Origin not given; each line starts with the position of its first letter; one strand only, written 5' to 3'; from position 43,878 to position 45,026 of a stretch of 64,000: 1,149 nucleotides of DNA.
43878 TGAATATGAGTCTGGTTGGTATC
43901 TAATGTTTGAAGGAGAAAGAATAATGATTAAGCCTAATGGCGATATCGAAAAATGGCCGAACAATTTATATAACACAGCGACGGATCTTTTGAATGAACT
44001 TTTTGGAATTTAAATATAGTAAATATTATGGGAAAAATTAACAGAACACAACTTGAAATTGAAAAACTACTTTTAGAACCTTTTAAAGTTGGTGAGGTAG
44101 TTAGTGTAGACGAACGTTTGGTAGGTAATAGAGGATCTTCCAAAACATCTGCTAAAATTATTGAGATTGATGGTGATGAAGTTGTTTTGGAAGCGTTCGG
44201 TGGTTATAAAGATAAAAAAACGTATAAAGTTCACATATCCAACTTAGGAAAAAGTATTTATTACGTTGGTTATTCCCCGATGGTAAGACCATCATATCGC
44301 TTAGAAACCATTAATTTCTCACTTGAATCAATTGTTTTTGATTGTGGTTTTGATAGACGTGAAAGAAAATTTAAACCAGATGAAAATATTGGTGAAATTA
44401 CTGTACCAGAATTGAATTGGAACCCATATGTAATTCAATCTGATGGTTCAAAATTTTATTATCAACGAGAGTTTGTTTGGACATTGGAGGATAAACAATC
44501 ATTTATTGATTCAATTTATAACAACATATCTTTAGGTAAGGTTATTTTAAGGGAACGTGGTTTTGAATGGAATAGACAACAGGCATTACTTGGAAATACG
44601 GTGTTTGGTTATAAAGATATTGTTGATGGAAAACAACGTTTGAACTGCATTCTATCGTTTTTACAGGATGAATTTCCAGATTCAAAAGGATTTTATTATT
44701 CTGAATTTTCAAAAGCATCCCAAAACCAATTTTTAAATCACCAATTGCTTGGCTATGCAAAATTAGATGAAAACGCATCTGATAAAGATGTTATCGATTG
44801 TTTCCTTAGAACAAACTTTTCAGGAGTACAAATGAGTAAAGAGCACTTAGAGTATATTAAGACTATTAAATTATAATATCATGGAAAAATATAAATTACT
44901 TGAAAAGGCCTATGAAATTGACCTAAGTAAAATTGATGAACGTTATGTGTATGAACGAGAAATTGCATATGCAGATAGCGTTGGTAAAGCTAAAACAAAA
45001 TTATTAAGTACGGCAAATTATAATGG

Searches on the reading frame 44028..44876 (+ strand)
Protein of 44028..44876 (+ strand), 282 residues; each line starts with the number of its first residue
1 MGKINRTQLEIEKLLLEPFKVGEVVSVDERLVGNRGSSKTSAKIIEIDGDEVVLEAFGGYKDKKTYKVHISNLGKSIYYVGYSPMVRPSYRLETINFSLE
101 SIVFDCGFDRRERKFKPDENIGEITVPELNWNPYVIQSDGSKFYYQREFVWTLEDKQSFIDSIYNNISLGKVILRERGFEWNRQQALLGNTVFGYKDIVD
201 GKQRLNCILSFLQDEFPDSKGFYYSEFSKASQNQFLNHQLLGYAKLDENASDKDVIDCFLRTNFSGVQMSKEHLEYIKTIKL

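Call 76: search_protein_families(library=pfam, proteins=[window:44028-44876:+], max_evalue=0.01)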
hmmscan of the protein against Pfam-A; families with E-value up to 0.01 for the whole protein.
window:44028-44876:+ (282 aa): 1 family
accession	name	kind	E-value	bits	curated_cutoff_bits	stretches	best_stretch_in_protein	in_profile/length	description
PF03235.19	GmrSD_N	-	8.2e-13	49.3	33.2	1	145-270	17-189/199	GmrSD restriction endonuclease, N-terminal domain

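Call 100: search_protein_families(library=phrogs, proteins=[window:44028-44876:+], max_evalue=0.001)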
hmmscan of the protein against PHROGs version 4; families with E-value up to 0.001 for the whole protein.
window:44028-44876:+ (282 aa): 3 families
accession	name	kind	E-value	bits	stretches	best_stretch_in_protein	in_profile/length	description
phrog_1583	-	unknown function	1e-27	97.9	1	143-279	39-173/417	-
phrog_2598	-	unknown function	5.2e-12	46.5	1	144-271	51-171/352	-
phrog_26759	-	unknown function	6.7e-06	25.6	1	144-231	28-105/593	-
